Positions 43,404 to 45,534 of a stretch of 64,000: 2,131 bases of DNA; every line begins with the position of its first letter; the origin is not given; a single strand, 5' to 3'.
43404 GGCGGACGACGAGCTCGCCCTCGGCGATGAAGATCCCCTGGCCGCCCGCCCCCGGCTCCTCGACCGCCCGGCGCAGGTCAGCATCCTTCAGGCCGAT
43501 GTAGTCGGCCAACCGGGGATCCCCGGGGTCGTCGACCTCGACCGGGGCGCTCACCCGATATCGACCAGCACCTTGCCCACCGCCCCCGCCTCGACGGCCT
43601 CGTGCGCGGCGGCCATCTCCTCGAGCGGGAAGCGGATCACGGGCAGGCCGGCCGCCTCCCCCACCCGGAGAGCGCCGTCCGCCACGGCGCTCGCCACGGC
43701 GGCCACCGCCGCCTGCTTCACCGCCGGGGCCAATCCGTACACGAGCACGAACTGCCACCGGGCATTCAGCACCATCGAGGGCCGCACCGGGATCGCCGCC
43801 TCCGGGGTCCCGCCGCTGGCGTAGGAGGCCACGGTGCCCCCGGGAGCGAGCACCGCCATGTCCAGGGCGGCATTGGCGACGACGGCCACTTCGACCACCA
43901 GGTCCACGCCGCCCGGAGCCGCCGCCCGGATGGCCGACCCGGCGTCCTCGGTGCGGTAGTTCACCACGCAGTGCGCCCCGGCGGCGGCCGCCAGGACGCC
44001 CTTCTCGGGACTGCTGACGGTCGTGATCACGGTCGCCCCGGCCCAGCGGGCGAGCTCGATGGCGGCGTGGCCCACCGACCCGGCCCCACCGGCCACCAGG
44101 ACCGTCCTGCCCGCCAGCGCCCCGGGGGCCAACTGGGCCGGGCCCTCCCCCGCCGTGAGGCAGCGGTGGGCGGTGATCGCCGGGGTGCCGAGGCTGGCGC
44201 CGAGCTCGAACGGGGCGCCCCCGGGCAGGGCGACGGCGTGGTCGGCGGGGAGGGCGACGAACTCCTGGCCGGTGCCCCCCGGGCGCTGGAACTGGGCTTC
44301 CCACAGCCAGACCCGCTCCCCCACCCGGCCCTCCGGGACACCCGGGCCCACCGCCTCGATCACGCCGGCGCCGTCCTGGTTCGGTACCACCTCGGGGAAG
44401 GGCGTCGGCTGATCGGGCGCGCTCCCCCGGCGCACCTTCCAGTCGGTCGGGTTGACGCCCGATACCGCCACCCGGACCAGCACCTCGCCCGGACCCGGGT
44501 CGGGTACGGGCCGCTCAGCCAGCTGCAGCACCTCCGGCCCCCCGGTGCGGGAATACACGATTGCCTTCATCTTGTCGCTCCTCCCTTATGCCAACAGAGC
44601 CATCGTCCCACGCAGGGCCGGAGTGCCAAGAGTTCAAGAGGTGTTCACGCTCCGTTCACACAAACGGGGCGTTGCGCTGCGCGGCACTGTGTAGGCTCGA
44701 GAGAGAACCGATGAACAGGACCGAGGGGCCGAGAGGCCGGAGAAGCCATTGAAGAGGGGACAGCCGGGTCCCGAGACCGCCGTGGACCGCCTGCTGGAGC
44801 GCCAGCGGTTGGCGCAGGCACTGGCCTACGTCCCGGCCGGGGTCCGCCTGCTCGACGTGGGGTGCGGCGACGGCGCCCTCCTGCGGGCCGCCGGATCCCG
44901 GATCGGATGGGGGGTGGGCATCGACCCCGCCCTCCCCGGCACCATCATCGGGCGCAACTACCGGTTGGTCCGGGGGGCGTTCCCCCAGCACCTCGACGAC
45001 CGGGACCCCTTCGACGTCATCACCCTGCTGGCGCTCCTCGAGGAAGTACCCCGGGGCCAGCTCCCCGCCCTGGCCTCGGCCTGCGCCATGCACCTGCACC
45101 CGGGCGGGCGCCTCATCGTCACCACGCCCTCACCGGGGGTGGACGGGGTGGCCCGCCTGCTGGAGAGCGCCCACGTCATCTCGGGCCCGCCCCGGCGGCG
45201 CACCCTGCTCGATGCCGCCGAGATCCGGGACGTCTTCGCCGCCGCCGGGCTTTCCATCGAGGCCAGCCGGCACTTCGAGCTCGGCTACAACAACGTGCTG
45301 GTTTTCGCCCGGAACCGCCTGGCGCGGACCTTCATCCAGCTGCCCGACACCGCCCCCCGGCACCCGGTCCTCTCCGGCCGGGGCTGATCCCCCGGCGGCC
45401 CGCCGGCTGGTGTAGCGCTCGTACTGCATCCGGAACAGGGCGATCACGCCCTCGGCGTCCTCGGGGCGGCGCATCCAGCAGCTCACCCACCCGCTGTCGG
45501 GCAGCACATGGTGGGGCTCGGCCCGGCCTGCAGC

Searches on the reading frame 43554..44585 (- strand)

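Call 32: search_protein_families(library=pfam, proteins=[window:43554-44585:-], max_evalue=0.0001)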
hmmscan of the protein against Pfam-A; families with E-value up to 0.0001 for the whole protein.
window:43554-44585:- (344 aa): 3 families
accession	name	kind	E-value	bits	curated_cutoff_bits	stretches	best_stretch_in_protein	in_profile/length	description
PF00107.32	ADH_zinc_N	-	8.2e-19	68.3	31.8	1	171-294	2-124/129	Zinc-binding dehydrogenase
PF08240.17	ADH_N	-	7.2e-15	55.6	23.5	1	31-121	1-103/104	Alcohol dehydrogenase GroES-like domain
PF13602.12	ADH_zinc_N_2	-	2.8e-11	44.9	27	1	203-341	2-134/134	Zinc-binding dehydrogenase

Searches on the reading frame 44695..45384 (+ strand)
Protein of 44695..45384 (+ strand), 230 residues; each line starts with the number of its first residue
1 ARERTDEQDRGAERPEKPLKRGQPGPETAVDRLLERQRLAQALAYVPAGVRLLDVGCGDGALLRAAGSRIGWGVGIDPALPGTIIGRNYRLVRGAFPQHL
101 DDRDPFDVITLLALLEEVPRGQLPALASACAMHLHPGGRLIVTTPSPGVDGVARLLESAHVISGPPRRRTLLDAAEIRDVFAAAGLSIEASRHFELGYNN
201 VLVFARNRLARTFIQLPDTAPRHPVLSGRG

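Call 32: search_protein_families(library=pfam, proteins=[window:44695-45384:+], max_evalue=0.0001)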
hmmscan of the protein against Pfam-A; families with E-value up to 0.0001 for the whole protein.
window:44695-45384:+ (230 aa): 3 families
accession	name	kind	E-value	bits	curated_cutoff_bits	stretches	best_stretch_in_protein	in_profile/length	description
PF13489.12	Methyltransf_23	-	1.8e-15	57.5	27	1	37-189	11-162/164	Methyltransferase domain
PF08242.18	Methyltransf_12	-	6.1e-06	27.3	30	1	53-140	1-98/98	Methyltransferase domain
PF13649.12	Methyltransf_25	-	7.7e-06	27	27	1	53-138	2-97/97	Methyltransferase domain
